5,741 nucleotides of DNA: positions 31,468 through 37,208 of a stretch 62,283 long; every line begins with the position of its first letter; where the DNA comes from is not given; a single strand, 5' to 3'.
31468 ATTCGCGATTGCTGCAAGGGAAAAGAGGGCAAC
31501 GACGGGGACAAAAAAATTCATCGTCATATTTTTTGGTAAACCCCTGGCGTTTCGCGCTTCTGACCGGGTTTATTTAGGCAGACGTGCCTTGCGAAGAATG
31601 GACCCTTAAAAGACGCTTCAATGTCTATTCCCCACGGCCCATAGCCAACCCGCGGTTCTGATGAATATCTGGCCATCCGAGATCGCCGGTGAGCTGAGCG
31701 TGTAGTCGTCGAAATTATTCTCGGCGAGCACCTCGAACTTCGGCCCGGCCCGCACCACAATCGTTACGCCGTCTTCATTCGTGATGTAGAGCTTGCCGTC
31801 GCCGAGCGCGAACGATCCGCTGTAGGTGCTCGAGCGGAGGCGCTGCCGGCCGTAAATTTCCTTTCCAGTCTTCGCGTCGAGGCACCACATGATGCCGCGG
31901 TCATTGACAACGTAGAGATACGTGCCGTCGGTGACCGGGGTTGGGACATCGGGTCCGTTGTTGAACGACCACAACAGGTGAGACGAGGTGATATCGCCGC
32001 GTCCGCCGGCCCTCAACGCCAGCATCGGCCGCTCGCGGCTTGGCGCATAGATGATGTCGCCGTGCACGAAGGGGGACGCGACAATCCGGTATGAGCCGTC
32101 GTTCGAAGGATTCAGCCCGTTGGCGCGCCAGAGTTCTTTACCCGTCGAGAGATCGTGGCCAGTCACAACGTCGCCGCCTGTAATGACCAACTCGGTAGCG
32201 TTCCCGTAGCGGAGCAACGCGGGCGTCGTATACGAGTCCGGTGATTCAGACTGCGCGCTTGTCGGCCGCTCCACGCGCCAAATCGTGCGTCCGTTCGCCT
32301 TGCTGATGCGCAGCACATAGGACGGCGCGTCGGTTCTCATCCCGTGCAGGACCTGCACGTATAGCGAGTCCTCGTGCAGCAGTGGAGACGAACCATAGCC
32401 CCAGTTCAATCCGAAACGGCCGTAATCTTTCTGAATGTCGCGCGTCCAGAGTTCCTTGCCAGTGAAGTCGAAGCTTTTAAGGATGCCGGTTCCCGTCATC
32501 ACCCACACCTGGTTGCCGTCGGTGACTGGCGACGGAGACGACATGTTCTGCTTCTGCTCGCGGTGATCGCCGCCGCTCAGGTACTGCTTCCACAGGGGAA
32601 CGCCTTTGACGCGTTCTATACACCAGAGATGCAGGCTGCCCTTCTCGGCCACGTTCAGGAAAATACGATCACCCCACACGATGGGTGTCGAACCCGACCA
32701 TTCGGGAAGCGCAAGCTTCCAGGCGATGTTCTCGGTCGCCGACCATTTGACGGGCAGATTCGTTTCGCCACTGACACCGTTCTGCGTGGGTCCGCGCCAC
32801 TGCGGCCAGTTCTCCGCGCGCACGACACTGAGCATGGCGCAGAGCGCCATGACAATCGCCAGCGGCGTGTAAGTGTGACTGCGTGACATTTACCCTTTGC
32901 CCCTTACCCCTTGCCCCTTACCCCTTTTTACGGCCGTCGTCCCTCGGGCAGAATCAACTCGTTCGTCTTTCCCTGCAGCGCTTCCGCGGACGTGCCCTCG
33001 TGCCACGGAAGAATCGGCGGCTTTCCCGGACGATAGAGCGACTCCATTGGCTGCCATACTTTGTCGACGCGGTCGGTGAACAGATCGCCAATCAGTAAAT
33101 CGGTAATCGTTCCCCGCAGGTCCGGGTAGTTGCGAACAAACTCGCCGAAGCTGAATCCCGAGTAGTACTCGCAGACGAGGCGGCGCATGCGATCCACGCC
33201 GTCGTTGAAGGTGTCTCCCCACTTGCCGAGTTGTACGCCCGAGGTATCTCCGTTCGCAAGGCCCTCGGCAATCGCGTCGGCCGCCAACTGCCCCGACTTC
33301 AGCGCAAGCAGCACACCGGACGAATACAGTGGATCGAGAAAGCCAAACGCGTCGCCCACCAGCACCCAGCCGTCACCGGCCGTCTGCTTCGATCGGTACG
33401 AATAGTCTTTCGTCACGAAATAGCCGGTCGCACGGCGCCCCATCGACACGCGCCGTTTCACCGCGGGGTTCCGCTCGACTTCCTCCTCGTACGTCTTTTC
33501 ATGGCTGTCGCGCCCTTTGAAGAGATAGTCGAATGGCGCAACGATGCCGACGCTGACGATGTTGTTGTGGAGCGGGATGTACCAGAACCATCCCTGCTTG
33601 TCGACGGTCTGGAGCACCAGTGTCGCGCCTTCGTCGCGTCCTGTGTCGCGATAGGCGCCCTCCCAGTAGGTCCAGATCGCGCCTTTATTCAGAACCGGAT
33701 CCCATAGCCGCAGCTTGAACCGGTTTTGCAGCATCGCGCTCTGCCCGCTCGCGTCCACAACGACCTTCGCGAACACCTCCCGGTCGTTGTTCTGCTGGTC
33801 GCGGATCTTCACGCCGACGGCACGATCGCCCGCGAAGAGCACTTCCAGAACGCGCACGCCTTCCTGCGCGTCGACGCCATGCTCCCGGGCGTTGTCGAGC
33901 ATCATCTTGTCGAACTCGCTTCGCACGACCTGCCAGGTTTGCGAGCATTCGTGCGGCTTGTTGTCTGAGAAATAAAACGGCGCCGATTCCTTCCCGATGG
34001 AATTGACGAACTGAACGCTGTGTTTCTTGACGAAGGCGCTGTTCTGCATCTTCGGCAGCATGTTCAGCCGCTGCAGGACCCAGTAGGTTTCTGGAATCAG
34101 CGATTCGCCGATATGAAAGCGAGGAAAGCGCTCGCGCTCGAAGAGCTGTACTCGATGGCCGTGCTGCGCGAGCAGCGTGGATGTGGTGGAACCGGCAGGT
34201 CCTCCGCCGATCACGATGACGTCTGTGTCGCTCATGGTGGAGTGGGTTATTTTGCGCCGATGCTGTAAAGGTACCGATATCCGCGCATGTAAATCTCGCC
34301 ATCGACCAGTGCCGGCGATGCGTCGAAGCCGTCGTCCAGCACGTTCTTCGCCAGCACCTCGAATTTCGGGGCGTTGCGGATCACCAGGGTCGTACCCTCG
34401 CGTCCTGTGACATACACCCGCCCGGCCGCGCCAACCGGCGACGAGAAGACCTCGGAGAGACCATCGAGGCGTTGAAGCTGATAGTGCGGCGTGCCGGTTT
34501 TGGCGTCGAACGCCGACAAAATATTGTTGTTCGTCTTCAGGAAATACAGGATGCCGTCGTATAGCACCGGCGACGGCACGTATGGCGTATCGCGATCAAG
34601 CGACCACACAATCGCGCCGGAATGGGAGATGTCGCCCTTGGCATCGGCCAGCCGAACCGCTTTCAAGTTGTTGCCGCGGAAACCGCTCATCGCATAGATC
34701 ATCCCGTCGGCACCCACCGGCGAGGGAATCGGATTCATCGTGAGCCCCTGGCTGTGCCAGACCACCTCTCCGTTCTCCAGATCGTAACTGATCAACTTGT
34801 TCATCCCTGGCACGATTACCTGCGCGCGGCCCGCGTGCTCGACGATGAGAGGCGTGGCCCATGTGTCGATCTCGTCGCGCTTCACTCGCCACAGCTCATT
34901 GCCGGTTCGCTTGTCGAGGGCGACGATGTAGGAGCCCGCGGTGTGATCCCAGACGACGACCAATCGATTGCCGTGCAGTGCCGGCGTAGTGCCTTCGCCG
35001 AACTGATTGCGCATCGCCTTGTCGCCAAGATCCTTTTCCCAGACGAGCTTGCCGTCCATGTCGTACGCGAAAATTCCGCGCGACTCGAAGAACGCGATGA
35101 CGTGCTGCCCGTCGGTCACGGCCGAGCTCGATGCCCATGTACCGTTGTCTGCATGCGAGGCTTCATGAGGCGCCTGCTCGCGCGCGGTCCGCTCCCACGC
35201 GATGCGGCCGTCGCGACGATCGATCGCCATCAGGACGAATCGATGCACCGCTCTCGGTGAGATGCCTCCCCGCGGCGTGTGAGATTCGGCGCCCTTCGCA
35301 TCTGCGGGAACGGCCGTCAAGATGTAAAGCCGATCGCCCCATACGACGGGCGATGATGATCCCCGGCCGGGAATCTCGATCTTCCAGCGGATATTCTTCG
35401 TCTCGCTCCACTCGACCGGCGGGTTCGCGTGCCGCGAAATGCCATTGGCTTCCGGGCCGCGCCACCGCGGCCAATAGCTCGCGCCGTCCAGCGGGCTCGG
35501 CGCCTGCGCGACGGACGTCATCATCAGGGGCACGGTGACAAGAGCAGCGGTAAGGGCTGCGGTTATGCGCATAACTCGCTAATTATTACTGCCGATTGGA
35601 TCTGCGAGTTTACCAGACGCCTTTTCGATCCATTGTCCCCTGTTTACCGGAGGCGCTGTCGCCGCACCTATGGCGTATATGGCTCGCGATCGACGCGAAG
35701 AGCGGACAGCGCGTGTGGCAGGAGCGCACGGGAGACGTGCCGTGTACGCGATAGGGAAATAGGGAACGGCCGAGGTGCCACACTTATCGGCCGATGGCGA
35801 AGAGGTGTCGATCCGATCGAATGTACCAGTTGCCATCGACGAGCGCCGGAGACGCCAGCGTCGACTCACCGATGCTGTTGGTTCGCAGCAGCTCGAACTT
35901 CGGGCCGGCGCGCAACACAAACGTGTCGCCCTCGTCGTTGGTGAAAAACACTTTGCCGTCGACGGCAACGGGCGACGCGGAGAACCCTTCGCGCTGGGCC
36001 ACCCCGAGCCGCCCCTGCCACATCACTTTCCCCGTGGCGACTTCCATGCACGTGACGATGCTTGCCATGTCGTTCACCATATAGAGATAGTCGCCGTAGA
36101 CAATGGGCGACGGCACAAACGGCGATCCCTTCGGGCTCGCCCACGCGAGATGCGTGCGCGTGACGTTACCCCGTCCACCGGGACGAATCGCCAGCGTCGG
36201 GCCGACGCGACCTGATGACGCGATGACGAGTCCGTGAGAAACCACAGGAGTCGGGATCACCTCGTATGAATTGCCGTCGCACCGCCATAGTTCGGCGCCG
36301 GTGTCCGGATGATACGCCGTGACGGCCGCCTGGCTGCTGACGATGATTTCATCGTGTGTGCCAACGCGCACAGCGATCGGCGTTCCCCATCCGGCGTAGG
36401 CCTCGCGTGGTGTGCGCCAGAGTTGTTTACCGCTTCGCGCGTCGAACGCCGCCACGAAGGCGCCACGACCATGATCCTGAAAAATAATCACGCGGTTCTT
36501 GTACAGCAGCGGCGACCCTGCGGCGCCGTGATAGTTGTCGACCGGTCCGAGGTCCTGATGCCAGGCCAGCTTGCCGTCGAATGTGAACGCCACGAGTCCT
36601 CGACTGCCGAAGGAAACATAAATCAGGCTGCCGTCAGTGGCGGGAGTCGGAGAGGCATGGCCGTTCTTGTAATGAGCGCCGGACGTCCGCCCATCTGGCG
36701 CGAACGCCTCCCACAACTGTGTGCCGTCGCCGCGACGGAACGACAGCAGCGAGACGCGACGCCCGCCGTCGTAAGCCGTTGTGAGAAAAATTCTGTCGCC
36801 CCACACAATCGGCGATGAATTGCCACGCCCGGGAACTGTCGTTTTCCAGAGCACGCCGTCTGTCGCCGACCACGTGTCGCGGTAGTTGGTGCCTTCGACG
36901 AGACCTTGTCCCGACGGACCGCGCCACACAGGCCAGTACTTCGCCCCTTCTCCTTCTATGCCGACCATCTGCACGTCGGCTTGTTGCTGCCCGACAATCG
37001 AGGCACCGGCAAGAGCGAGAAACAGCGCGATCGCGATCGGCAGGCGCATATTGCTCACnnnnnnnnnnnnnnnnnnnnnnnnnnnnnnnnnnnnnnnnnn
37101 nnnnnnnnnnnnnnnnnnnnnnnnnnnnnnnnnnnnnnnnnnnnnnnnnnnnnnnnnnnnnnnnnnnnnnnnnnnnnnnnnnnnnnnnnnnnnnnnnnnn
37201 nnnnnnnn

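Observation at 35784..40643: Translationally coupled operon: HemN-like radical SAM, UbiC-like chorismate lyase, 4HBT thioesterase, PaaK-like ligase and an exported propeller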

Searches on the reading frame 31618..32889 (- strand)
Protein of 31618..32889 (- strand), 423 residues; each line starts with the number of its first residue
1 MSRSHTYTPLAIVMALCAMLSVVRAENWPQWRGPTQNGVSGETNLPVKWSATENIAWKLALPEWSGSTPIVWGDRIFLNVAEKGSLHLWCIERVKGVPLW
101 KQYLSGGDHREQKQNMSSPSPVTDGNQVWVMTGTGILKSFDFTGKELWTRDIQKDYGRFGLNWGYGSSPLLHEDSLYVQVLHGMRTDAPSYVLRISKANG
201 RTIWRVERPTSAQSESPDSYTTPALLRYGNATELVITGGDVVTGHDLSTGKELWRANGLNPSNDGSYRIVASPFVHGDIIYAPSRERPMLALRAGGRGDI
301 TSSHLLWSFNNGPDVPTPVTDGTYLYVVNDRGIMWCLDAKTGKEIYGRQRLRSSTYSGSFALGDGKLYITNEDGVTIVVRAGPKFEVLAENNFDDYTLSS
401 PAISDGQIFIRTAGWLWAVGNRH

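Call 9: search_protein_families(library=pfam, proteins=[window:31618-32889:-], max_evalue=0.001)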
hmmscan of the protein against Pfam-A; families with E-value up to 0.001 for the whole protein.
window:31618-32889:- (423 aa): 2 families
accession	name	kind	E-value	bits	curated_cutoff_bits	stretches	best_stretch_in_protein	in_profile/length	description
PF13360.13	PQQ_2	-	1e-25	91.2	27.6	2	117-345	26-230/233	Outer membrane protein assembly factor BamB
PF13570.13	Beta-prop_ACSF4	-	3.7e-05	23.7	133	0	52-285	122-320/329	Beta-alanine-activating enzyme, beta-propeller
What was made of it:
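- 31618..32889 (-): Third co-directional propeller paralog, 423 aa. PQQ_2 91 bits (call 9).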

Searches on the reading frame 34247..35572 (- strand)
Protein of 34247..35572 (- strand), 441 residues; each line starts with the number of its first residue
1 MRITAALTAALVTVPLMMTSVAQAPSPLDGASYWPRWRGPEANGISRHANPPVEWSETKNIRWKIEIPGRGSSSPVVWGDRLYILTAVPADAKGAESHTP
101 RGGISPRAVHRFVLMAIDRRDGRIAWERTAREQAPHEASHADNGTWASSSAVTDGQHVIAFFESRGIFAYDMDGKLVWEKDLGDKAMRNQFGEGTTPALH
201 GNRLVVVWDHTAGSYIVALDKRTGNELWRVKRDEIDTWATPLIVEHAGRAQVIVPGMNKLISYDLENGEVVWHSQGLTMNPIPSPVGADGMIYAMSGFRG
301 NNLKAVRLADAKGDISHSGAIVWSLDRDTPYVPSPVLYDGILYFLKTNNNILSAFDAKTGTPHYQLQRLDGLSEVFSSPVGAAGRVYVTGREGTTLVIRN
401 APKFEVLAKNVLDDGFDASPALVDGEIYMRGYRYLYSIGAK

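Call 3: search_protein_families(library=pfam, proteins=[window:34247-35572:-], max_evalue=0.01)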
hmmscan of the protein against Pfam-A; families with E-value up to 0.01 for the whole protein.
window:34247-35572:- (441 aa): 5 families
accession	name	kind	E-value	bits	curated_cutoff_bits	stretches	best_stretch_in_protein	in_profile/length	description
PF13360.13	PQQ_2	-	1.3e-25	90.9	27.6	2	113-275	4-145/233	Outer membrane protein assembly factor BamB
PF13570.13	Beta-prop_ACSF4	-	1.1e-11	45.1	133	1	117-392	76-321/329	Beta-alanine-activating enzyme, beta-propeller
PF01011.28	PQQ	-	3.8e-09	36.2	26.7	0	179-233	32-86/595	Glucose/ethanol/alcohol dehydrogenase, beta-propeller domain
PF25293.1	Beta-prop_EMC1_N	-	2.5e-05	24.5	34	0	199-317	72-191/219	EMC1 N-terminal beta-propeller domain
PF07893.19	DUF1668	-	0.00092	19.1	23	1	76-184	112-210/336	Protein of unknown function (DUF1668)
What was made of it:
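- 34247..35572 (-): Second propeller paralog, 441 aa. PQQ_2 91 bits (call 3).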

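Call 4: search_protein_families(library=ncbifam, proteins=[window:34247-35572:-], max_evalue=0.01)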
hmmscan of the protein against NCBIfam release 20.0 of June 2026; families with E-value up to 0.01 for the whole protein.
window:34247-35572:- (441 aa): 5 families
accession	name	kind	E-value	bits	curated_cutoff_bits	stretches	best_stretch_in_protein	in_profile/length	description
TIGR03300.1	assembly_YfgL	equivalog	3.8e-13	48.9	285.2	1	114-274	77-216/377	outer membrane protein assembly factor BamB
TIGR04528.1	acido_non_PQQ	subfamily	8e-11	41.4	650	1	211-296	398-482/493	acido-empty-quinoprotein group A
NF008351.0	PRK11138.1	equivalog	4.1e-10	38.7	423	1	114-430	81-382/394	outer membrane protein assembly factor BamB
TIGR03075.1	PQQ_enz_alc_DH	subfamily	6.6e-09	34.9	480.05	0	207-273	72-145/530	PQQ-dependent dehydrogenase, methanol/ethanol family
NF041516.1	PA2928_fam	subfamily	6e-05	22.6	70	0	213-275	68-128/376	PA2928 family protein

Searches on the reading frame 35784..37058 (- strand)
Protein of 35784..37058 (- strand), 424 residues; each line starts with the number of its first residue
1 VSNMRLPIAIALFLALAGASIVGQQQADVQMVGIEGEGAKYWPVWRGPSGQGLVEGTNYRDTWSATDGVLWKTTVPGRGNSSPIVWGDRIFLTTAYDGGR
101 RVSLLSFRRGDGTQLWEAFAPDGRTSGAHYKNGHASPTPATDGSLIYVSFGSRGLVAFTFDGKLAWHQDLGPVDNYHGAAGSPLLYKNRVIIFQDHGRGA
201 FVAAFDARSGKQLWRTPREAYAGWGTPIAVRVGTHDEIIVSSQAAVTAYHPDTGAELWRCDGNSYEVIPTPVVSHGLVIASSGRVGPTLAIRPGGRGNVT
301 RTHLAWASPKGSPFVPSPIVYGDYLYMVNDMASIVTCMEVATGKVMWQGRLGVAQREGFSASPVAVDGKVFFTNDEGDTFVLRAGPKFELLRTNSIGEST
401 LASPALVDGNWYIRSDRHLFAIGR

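Call 3: search_protein_families(library=pfam, proteins=[window:35784-37058:-], max_evalue=0.01)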
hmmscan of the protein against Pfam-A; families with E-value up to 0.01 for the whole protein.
window:35784-37058:- (424 aa): 4 families
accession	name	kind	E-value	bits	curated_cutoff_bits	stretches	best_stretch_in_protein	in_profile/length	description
PF13360.13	PQQ_2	-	2.3e-28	99.9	27.6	2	107-348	8-232/233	Outer membrane protein assembly factor BamB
PF13570.13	Beta-prop_ACSF4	-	3e-07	30.6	133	1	240-408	109-265/329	Beta-alanine-activating enzyme, beta-propeller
PF01011.28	PQQ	-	9.5e-07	28.3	26.7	0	176-215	159-573/595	Glucose/ethanol/alcohol dehydrogenase, beta-propeller domain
PF25293.1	Beta-prop_EMC1_N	-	0.0015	18.7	34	0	162-263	51-148/219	EMC1 N-terminal beta-propeller domain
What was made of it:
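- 35784..37058 (-): Exported 8-bladed BamB/PQQ_2-like beta-propeller, 424 aa. PQQ_2 100 bits (call 3).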

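Call 4: search_protein_families(library=ncbifam, proteins=[window:35784-37058:-], max_evalue=0.01)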
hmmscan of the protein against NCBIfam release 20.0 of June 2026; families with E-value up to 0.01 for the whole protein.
window:35784-37058:- (424 aa): 5 families
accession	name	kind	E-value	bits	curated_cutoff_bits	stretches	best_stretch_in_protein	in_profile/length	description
TIGR03300.1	assembly_YfgL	equivalog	1.9e-15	56.5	285.2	1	160-283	38-153/377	outer membrane protein assembly factor BamB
NF008351.0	PRK11138.1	equivalog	1.5e-13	50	423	2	158-283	40-168/394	outer membrane protein assembly factor BamB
TIGR03075.1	PQQ_enz_alc_DH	subfamily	3.1e-09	36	480.05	1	80-217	62-198/530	PQQ-dependent dehydrogenase, methanol/ethanol family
TIGR04528.1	acido_non_PQQ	subfamily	2.1e-08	33.4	650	1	146-217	105-180/493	acido-empty-quinoprotein group A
TIGR04534.2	ELWxxDGT_rpt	domain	0.00041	20.4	65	0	247-263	6-22/47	ELWxxDGT repeat protein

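Call 76: find_homologous_proteins(query=window:35784-37058:-, max_evalue=1e-10)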
Query window:35784-37058:- (424 aa): 7678 proteins with E <= 1e-10 among 8000 candidates; the best 120 are listed.
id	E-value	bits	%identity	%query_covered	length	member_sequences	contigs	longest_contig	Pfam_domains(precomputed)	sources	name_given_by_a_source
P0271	1.1e-258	876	88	100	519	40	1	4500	PF01011.29,PF13360.14,PF00581.26,PF13570.14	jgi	jgi:outer membrane protein assembly factor BamB/rhodanese-related sulfurtransferase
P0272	1.5e-244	830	84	99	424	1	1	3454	PF01011.29,PF13360.14,PF13570.14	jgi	jgi:outer membrane protein assembly factor BamB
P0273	6.8e-239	811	82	99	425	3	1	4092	PF01011.29,PF13360.14,PF13570.14,PF25293.2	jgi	jgi:outer membrane protein assembly factor BamB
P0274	7.3e-235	798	80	98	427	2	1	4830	PF01011.29,PF13360.14,PF13570.14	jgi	jgi:outer membrane protein assembly factor BamB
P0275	1.4e-230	783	81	99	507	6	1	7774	PF01011.29,PF13360.14,PF00581.26,PF13570.14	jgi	jgi:outer membrane protein assembly factor BamB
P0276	3.6e-230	782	82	99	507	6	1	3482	PF01011.29,PF13360.14,PF00581.26,PF13570.14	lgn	-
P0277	6.0e-230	781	81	95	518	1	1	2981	PF01011.29,PF13360.14,PF00581.26,PF13570.14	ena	-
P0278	1.5e-229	780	82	95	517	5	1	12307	PF01011.29,PF13360.14,PF00581.26,PF13570.14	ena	-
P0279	6.6e-229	778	80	100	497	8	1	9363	PF01011.29,PF13360.14,PF00581.26,PF13570.14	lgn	-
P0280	6.9e-229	778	78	99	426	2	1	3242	PF01011.29,PF13360.14,PF13570.14,PF25293.2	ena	-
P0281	7.7e-229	778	79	100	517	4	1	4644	PF01011.29,PF13360.14,PF00581.26,PF13570.14,PF25293.2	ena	-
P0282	9.5e-229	777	78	99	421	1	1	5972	PF01011.29,PF13360.14,PF13570.14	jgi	jgi:outer membrane protein assembly factor BamB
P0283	1.5e-228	777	83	94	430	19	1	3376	PF01011.29,PF13360.14,PF13570.14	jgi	jgi:outer membrane protein assembly factor BamB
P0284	2.4e-228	776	79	100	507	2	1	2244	PF01011.29,PF13360.14,PF00581.26,PF13570.14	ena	-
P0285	2.6e-228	776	78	99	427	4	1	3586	PF01011.29,PF13360.14,PF13570.14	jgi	jgi:outer membrane protein assembly factor BamB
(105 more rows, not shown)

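Call 87: predict_structure(alignment_id=A3)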
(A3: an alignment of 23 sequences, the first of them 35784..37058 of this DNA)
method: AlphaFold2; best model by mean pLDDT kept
length: 424 residues; sequences in the alignment: 23
mean_pLDDT: 78.0   pTM: 0.81
mean pLDDT of the five models: 78.0, 77.1, 76.9, 76.8, 76.0
residues with pLDDT >= 90: 107; 70-90: 200; 50-70: 87; < 50: 30
segments of 3 or more residues with pLDDT < 50: 18-26, 34-38, 41-50
pLDDT, mean of each block of 10 residues (from residue 1): 58 57 51 51 44 68 88 88 86 84 93 95 63 66 87 87 93 58 82 72 92 79 69 89 86 92 71 87 78 92 87 71 82 77 87 57 81 81 86 86 81 89 88
secondary structure, 60 per line:
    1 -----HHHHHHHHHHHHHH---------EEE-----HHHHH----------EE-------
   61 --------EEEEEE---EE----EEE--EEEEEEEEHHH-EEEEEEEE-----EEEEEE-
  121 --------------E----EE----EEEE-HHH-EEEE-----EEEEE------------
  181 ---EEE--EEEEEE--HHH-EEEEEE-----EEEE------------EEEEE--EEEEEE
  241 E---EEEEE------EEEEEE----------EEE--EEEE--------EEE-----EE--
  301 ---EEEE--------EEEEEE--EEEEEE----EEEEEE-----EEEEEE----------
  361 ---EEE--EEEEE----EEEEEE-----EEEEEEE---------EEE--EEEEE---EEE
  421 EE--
elements in order: H6-19 E29-31 H37-41 E69-74 E84-86 E89-96 E101-108 E114-119 E146-149 E155-158 E164-168 E184-186 E189-194 E201-206 E212-215 E228-232 E235-241 E245-249 E256-261 E272-274 E277-280 E289-291 E304-307 E316-321 E324-329 E334-339 E345-350 E364-366 E369-373 E378-383 E389-395 E405-407 E410-414 E418-422
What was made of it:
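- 35784..37058 (-): AlphaFold2 pLDDT 78 (call 87).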

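Call 91: fold_search(model_id=the predicted structure, library=pdb)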
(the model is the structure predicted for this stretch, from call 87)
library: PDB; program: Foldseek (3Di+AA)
matches with E <= 10: 1771; with E <= 0.001: 1087
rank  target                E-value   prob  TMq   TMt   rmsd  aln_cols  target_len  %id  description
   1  8bvq_B                1.4e-17  1.00  0.65  0.75   5.6       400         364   19  E. coli BAM complex (BamABCDE) bound to darobactin B (released 2023-05-24)
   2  7tt2_B                3.7e-17  1.00  0.62  0.74   6.4       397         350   18  BamABCDE bound to substrate EspP class 3 (released 2022-03-30)
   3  3prw                  2.0e-16  1.00  0.67  0.78   5.1       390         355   19  Crystal structure of the lipoprotein BamB (released 2011-01-19)
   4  9cnw_B                2.1e-16  1.00  0.63  0.76   4.6       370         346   19  CryoEM structure of the APO-BAM complex in DDM detergent (released 2024-12-25)
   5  9p1u_B                2.1e-16  1.00  0.61  0.75   4.8       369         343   18  beta-barrel assembly machine from Escherichia coli in an late state of LptD assembly (released 2026-03-11)
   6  3q54                  2.4e-16  1.00  0.63  0.76   5.8       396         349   19  Crystal structure of Escherichia coli BamB (released 2012-05-09)
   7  8orr                  2.8e-16  1.00  0.65  0.78   5.1       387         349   18  Outer membrane protein assembly factor BamB from Klebsiella pneumoniae (released 2024-04-24)
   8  9a3d_MODEL_1_A        3.6e-16  1.00  0.65  0.70   4.5       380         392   17  Model of E. coli BamB by in-cell photo-crosslinking MS and deep learning (released 2023-02-24)
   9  3q7m                  4.6e-16  1.00  0.63  0.76   5.5       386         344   18  The crystal structure of BamB from the BAM complex in spacegroup I222 (released 2011-02-09)
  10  9hg9_B                4.8e-16  1.00  0.64  0.72   5.0       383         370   19  BAM-SurA-darobactin complex in the swing-in state (released 2025-04-16)
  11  9co0_B                4.8e-16  1.00  0.64  0.78   6.1       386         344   20  CryoEM structure of BAM in complex with the PTB2 open-state inhibitor (in SMA nanodisc) (released 2024-12-25)
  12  3q7o                  6.5e-16  1.00  0.61  0.70   5.3       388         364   19  The crystal structure of BamB from the BAM complex in spacegroup P213 (released 2011-02-09)
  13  9cnx_B                8.7e-16  1.00  0.64  0.75   6.0       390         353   19  CryoEM structure of BAM in complex with the PTB1 closed-state inhibitor (in DDM detergent) (released 2024-12-25)
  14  9cnz_B                9.6e-16  1.00  0.65  0.78   5.5       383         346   19  Structure of BAM complexed with PTB2 ligand in detergent (released 2024-12-25)
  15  8adg_B                1.2e-15  1.00  0.65  0.75   6.9       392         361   19  Cryo-EM structure of Darobactin 22 bound BAM complex (released 2023-01-11)
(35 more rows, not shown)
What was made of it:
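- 35784..37058 (-): Foldseek best match is BamB, then tetrathionate hydrolase and quinohemoprotein ADH (call 91).
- On BamB: The fold is shared (call 91).
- Closest known: BamB, the outer-membrane protein assembly lipoprotein. Same: 8-bladed propeller; the best Foldseek match (call 91).
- Foldseek also finds quinohemoprotein ADH and tetrathionate hydrolase (call 91). BamB is the best structural match (call 91).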
